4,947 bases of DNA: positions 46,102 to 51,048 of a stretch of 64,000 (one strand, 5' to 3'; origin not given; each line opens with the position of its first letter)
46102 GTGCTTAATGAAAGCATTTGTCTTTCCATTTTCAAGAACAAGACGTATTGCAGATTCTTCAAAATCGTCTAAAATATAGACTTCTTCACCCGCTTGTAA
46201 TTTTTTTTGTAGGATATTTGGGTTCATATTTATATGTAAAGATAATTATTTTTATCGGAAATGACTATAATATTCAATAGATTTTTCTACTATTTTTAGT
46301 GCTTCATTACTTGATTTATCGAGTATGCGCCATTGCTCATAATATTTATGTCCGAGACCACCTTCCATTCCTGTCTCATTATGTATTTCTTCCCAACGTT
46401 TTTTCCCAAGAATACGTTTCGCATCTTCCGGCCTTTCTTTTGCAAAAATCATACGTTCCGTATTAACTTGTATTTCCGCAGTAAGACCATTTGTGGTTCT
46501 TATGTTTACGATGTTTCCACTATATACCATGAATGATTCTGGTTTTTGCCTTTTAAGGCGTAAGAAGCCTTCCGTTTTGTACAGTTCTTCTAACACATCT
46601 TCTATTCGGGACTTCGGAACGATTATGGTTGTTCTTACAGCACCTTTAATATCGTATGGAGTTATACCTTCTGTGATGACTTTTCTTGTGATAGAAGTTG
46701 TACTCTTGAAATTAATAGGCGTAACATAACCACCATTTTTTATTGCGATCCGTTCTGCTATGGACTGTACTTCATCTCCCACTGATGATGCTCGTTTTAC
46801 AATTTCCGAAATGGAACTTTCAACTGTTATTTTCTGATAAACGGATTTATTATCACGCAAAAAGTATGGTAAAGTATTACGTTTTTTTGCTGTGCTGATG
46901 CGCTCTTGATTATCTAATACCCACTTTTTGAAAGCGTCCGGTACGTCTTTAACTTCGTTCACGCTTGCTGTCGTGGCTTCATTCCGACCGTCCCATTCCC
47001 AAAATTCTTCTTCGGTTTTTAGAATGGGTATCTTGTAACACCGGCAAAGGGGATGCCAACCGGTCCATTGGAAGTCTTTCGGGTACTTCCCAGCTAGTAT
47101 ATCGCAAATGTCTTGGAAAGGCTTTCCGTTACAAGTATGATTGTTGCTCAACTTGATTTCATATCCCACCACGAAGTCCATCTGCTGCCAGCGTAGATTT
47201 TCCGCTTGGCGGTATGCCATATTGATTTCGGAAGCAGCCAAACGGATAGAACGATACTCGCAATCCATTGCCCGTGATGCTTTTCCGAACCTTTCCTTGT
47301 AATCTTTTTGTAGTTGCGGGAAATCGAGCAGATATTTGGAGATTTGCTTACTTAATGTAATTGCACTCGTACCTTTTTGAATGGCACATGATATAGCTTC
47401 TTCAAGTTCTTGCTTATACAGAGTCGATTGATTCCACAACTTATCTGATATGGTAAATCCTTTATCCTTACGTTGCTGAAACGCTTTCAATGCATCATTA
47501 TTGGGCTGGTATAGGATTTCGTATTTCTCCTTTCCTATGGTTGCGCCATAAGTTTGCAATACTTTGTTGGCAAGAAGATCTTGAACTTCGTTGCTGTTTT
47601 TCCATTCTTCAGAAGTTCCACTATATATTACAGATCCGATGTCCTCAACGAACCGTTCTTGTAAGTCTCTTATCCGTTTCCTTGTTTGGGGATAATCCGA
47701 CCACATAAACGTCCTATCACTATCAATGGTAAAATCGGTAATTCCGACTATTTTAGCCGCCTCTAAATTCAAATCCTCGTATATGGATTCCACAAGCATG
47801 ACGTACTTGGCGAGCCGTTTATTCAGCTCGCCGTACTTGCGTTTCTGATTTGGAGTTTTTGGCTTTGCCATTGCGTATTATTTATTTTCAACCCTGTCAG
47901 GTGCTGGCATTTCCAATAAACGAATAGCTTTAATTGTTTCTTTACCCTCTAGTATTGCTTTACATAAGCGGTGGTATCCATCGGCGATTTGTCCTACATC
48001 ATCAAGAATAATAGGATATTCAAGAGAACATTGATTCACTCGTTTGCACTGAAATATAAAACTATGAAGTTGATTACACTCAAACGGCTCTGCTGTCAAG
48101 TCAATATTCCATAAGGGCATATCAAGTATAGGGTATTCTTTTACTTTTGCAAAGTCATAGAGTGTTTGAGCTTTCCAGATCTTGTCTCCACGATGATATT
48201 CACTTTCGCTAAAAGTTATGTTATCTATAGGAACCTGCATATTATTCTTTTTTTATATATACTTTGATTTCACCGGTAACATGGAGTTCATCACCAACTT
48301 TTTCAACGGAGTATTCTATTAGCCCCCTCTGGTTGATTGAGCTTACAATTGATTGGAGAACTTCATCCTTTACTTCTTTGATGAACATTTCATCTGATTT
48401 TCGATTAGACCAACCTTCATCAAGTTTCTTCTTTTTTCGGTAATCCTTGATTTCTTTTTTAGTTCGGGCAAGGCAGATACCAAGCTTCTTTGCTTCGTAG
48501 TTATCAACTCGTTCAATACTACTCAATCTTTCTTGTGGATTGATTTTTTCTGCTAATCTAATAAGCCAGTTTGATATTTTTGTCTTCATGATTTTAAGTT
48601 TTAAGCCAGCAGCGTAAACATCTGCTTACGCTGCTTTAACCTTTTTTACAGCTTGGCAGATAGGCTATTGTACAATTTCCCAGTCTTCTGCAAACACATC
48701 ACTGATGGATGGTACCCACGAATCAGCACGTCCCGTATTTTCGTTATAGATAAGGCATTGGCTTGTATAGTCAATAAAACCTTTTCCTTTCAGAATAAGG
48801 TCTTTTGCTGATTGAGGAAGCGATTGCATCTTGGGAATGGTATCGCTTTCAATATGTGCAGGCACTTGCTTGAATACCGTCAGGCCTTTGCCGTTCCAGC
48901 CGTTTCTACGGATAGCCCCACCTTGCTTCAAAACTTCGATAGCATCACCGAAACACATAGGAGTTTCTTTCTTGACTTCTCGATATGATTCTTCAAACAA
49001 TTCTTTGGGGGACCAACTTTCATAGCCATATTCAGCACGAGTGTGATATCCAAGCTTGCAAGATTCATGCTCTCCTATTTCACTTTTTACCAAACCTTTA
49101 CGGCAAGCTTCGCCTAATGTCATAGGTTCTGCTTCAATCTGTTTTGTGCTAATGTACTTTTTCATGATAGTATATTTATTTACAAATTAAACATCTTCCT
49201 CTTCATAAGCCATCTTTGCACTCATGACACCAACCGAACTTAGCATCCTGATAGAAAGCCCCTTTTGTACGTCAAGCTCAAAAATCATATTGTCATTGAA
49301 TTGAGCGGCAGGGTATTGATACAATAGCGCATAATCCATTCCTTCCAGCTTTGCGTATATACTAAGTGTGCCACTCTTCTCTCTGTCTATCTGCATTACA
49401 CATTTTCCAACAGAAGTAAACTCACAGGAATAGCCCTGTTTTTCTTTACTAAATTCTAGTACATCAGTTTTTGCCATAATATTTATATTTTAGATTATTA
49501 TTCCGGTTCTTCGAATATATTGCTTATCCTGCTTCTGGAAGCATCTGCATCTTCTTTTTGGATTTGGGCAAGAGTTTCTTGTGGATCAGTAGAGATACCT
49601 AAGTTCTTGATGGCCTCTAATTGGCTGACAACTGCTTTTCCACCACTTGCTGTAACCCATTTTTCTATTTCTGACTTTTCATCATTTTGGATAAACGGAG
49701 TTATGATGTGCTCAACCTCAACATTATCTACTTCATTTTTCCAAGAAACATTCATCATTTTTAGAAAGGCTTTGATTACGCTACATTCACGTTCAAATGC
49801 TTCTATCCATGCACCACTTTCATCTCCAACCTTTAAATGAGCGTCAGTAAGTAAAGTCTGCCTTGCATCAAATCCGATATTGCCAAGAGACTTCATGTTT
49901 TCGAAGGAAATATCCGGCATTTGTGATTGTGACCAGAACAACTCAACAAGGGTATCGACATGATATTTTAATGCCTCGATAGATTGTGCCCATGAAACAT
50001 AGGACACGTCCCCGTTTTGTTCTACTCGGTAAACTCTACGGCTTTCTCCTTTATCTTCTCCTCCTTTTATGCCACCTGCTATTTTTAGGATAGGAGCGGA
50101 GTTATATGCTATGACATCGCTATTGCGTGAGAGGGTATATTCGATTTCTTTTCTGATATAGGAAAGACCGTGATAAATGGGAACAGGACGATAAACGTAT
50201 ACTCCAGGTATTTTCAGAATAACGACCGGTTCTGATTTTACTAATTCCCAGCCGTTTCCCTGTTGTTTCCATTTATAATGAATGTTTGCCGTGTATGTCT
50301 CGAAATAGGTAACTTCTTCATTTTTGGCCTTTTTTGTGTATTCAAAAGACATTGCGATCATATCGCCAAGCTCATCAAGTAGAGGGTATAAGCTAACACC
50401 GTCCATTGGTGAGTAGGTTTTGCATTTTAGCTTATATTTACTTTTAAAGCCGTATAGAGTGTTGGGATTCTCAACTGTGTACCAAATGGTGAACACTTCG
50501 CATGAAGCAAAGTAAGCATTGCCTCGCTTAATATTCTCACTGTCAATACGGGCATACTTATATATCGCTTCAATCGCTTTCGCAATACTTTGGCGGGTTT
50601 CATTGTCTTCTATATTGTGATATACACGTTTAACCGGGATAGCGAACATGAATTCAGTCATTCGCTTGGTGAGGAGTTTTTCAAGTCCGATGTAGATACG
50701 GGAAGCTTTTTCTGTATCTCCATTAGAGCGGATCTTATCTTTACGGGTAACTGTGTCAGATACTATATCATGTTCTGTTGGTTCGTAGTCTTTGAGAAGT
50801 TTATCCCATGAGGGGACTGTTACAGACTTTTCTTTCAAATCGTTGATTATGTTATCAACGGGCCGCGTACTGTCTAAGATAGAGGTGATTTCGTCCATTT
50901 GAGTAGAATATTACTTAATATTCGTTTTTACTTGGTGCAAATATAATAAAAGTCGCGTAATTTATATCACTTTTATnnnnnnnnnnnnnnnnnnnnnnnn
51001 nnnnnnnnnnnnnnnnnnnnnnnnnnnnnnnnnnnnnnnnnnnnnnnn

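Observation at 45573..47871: MuF head-morphogenesis protein with C-terminal RelA/SpoT-like synthetase (toxSAS-type) domain plus HD-domain alarmone hydrolase two genes downstream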

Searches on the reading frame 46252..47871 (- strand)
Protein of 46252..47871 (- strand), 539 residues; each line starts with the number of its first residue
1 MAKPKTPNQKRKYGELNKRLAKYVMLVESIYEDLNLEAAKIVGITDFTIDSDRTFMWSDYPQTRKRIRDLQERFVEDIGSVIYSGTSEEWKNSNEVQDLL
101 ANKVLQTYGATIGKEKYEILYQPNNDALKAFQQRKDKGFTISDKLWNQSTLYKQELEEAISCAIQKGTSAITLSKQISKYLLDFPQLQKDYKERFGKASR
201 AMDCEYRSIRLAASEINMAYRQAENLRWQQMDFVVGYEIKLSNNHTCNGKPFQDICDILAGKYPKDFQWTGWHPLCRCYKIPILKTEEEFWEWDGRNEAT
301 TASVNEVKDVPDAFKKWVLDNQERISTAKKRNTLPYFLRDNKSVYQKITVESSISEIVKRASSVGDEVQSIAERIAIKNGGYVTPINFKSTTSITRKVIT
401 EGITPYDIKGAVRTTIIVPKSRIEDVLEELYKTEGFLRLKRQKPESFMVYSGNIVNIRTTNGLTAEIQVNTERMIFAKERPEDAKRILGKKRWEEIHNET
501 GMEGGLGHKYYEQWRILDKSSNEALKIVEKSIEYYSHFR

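Call 3: search_protein_families(library=pfam, proteins=[window:46252-47871:-], max_evalue=0.1)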
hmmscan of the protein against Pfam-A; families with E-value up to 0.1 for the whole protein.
window:46252-47871:- (539 aa): 0 families

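Call 4: search_protein_families(library=phrogs, proteins=[window:46252-47871:-], max_evalue=0.01)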
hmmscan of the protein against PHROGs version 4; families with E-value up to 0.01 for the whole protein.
window:46252-47871:- (539 aa): 10 families
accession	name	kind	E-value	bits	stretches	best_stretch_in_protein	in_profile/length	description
phrog_7625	-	head and packaging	7.9e-93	313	1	17-524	14-494/504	head morphogenesis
phrog_35295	-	unknown function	2.5e-81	275.5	1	18-343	21-369/794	-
phrog_16625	-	moron, auxiliary metabolic gene and host takeover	8.3e-69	233.9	2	208-382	242-414/869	Bxa ADP-ribosyl transferase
phrog_1657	-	head and packaging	1.7e-22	81.2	1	64-290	73-305/337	head morphogenesis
phrog_115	-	head and packaging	3.9e-22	80.2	1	120-502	174-529/665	minor head protein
phrog_4728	-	head and packaging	1e-09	38.8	1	37-289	86-305/591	head morphogenesis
phrog_21401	-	tail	5.3e-07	29.5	1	62-285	60-276/566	pilot protein for DNA ejection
phrog_595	-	head and packaging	4.1e-05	24.1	1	92-346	118-375/513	head maturation protease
phrog_324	-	head and packaging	0.0022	18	1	270-304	304-338/624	head morphogenesis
phrog_17987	-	head and packaging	0.0051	16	1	140-283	151-278/856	head maturation protease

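Call 14: find_homologous_proteins(query=window:46252-47871:-, max_evalue=0.00001)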
Query window:46252-47871:- (539 aa): 3100 proteins with E <= 0.00001 among 8000 candidates; the best 120 are listed.
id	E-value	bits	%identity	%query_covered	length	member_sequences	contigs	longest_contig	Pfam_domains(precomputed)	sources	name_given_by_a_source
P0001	0.0e+0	1211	99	100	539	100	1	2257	-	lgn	-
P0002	0.0e+0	1210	99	100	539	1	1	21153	-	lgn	-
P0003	0.0e+0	1210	99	100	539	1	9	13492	-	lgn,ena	-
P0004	0.0e+0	1210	99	100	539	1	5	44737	-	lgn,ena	-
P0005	0.0e+0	1210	99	100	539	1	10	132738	-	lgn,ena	-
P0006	0.0e+0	1209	99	100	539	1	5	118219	-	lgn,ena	-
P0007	0.0e+0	1209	99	100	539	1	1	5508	-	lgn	-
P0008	0.0e+0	1208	99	100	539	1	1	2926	-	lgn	-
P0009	0.0e+0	1207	99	100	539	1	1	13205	-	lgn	-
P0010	0.0e+0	1207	99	100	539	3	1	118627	-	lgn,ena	-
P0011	0.0e+0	1207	99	100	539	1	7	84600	-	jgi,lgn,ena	jgi:hypothetical protein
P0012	0.0e+0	1207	99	100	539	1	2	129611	-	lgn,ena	-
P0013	0.0e+0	1207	99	100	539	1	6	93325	-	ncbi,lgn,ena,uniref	ncbi:hypothetical protein [Barnesiella intestinihominis]|uniref:hypothetical protein n=1 Tax=Barnesi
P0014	0.0e+0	1206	99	100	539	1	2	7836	-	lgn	-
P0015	0.0e+0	1206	99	100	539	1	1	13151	-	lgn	-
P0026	0.0e+0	1200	98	100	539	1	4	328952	-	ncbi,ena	-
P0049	0.0e+0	1193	98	100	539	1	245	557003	-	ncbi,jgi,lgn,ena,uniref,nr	ncbi:hypothetical protein [Barnesiella intestinihominis]|jgi:hypothetical protein|uniref:hypothetica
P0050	0.0e+0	1193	97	100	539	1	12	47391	-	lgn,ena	-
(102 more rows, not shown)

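Call 49: find_encoding_contigs(protein=window:46252-47871:-, flank=10000, max_places=6)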
Protein window:46252-47871:- (539 aa): 7 contigs read that carry it; 3 places shown.
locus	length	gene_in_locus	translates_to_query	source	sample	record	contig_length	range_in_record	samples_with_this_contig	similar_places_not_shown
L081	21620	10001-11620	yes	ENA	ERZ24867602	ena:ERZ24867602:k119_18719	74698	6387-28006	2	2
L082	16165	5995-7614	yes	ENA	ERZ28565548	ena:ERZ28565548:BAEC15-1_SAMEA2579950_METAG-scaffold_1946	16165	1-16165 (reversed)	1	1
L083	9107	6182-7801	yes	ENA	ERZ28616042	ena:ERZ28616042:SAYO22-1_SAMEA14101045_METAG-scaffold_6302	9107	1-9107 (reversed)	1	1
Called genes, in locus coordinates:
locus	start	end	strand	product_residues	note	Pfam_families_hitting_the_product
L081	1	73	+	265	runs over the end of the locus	PF19808:DUF6291, PF25200:DUF7833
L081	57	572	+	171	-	PF20338:DUF6633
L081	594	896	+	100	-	-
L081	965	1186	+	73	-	-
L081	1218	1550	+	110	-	-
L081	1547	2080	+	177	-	PF08241:Methyltransf_11 (faint), PF13649:Methyltransf_25 (faint)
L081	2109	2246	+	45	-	-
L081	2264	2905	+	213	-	-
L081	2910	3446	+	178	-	PF13274:SocA_Panacea (weak)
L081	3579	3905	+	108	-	PF03819:MazG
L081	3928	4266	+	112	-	PF14359:DUF4406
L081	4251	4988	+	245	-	PF26890:Phage_HP1_YO09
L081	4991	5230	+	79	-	-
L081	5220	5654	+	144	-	-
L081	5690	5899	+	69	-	-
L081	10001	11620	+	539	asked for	-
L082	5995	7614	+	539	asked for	-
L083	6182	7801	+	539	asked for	-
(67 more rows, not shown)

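Call 54: search_protein_families(library=ncbifam, proteins=[window:46252-47871:-], max_evalue=0.01)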
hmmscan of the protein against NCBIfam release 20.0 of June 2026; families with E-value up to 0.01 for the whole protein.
window:46252-47871:- (539 aa): 0 families

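Call 76: find_encoding_contigs(protein=P0049, flank=3000, max_places=3)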
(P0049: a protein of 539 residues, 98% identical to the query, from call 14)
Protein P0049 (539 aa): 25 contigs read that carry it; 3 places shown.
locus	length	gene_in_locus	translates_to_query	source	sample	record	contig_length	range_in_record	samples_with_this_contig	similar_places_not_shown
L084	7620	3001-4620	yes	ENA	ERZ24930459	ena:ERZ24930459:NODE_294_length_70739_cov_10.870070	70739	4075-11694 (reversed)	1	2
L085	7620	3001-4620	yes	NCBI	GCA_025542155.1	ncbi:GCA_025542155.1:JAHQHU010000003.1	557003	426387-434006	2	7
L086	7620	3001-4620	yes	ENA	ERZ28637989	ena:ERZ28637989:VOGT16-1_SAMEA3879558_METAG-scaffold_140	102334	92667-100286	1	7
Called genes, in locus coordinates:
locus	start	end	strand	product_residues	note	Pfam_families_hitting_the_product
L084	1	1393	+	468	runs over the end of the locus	PF05133:SPP1_portal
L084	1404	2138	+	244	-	PF01391:Collagen (faint)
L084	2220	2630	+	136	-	-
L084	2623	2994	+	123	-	-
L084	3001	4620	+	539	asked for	-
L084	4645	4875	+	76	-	-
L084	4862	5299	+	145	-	PF13328:HD_4 (weak)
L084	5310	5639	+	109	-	-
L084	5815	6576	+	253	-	PF12873:DUF3825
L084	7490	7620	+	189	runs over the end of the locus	PF03592:Terminase_2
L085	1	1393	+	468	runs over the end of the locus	PF05133:SPP1_portal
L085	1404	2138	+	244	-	PF01391:Collagen (faint)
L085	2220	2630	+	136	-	-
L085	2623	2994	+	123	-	-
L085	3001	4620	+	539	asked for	-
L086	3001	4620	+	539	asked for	-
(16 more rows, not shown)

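Call 77: find_encoding_contigs(protein=P0050, flank=3000, max_places=2)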
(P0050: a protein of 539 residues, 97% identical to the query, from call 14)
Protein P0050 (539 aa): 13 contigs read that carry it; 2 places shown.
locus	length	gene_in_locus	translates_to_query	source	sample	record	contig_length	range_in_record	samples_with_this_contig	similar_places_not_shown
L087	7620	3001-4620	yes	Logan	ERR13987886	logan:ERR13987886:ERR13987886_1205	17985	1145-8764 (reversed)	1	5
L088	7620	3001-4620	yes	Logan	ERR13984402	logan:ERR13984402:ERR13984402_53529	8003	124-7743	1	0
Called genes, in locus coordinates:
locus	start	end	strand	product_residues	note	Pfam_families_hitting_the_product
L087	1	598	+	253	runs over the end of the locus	-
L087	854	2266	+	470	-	PF05133:SPP1_portal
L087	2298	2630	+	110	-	-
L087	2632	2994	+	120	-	-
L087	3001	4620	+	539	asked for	-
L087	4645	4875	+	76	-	-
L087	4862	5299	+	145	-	PF13328:HD_4 (weak)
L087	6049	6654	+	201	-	-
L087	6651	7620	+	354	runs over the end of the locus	PF01381:HTH_3, PF12844:HTH_19 (weak), PF13560:HTH_31, PF06114:Peptidase_M78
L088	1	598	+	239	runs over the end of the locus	?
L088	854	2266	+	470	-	PF05133:SPP1_portal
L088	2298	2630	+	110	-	-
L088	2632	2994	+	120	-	-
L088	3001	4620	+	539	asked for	-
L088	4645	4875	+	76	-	-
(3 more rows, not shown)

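Call 78: find_encoding_contigs(protein=P0026, flank=3000, max_places=2)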
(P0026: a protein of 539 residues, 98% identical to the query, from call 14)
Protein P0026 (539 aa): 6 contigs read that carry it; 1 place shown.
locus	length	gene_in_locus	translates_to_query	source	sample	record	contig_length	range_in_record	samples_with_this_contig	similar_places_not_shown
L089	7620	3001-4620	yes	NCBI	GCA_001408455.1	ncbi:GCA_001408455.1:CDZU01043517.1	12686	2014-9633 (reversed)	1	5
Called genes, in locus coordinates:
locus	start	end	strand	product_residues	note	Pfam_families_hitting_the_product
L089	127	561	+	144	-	-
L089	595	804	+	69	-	-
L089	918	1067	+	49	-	-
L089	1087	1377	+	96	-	-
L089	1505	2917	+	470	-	PF05133:SPP1_portal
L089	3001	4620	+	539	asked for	-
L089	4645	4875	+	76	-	-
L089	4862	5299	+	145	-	PF13328:HD_4 (weak)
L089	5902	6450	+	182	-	PF13274:SocA_Panacea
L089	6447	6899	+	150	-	-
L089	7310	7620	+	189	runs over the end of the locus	PF03592:Terminase_2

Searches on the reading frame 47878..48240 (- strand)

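Call 3: search_protein_families(library=pfam, proteins=[window:47878-48240:-], max_evalue=0.1)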
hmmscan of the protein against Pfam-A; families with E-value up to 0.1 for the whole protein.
window:47878-48240:- (120 aa): 0 families

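Call 4: search_protein_families(library=phrogs, proteins=[window:47878-48240:-], max_evalue=0.01)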
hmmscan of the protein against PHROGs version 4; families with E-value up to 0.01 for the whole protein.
window:47878-48240:- (120 aa): 1 family
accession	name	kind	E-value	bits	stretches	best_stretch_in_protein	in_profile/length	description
phrog_17560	-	unknown function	8.7e-17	62.6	1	13-118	12-116/119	-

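Call 54: search_protein_families(library=ncbifam, proteins=[window:47878-48240:-], max_evalue=0.01)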
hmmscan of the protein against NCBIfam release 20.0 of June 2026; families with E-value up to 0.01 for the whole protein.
window:47878-48240:- (120 aa): 0 families

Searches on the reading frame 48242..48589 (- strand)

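Call 3: search_protein_families(library=pfam, proteins=[window:48242-48589:-], max_evalue=0.1)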
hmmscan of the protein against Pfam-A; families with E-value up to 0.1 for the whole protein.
window:48242-48589:- (115 aa): 1 family
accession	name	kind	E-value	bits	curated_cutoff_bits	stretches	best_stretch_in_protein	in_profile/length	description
PF20098.4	DUF6488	-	0.053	13.9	27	1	40-86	39-85/110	Family of unknown function (DUF6488)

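Call 4: search_protein_families(library=phrogs, proteins=[window:48242-48589:-], max_evalue=0.01)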
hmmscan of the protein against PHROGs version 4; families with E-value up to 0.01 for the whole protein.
window:48242-48589:- (115 aa): 0 families

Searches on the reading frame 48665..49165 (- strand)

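Call 3: search_protein_families(library=pfam, proteins=[window:48665-49165:-], max_evalue=0.1)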
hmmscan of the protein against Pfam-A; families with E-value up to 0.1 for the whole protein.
window:48665-49165:- (166 aa): 1 family
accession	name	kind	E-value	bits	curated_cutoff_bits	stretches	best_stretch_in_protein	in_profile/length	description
PF11195.14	Tad2-like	-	3e-18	66.5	25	1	70-165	1-73/73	Thoeris anti-defense 2-like domain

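Call 4: search_protein_families(library=phrogs, proteins=[window:48665-49165:-], max_evalue=0.01)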
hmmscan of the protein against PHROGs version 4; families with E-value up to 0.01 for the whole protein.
window:48665-49165:- (166 aa): 8 families
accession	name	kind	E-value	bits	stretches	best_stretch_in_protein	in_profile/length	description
phrog_872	-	unknown function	1.5e-36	127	1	1-166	13-172/172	-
phrog_1048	-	unknown function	2.3e-19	71.2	1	60-166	100-195/211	-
phrog_9467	-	unknown function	2.3e-15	57.6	1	1-77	1-77/155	-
phrog_32732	-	unknown function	5.7e-08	33.6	1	1-65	27-90/159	-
phrog_30130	-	unknown function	7.9e-07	29.5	1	67-164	173-258/262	-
phrog_11049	-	unknown function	4.2e-05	24.6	1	32-66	63-97/182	-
phrog_18865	-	unknown function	0.00051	21.1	1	1-65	4-70/183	-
phrog_643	-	transcription regulation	0.0021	19.2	1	133-165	37-72/84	transcriptional regulator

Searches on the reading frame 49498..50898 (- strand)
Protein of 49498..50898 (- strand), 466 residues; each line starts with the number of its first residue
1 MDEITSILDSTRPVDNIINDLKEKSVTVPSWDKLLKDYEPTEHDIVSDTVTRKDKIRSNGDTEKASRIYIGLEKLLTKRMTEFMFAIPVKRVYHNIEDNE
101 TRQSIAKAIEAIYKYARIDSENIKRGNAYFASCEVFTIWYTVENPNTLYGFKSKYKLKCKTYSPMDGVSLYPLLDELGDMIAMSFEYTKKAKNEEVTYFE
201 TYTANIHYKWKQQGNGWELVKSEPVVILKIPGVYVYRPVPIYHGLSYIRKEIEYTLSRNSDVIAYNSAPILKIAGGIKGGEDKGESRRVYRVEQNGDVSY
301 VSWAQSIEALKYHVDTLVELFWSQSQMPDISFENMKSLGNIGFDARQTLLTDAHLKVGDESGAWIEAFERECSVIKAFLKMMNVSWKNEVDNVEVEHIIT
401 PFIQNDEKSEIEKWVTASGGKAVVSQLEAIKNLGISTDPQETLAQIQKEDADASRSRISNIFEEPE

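Call 3: search_protein_families(library=pfam, proteins=[window:49498-50898:-], max_evalue=0.1)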
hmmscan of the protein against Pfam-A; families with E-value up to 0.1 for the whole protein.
window:49498-50898:- (466 aa): 2 families
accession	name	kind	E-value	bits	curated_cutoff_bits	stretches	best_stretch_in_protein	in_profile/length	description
PF05133.19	SPP1_portal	-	3.3e-33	115.7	25.5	1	33-454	17-414/416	Phage portal protein, SPP1 Gp6-like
PF16133.10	DUF4844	-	0.061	13.9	25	0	62-131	19-93/117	Domain of unknown function (DUF4844)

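Call 4: search_protein_families(library=phrogs, proteins=[window:49498-50898:-], max_evalue=0.01)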
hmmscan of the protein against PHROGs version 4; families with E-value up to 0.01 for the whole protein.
window:49498-50898:- (466 aa): 2 families
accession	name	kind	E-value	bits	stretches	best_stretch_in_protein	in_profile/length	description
phrog_64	-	head and packaging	3.3e-49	168.8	1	13-457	73-502/547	portal protein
phrog_9064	-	head and packaging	0.00013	22.7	1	291-465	55-221/228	portal protein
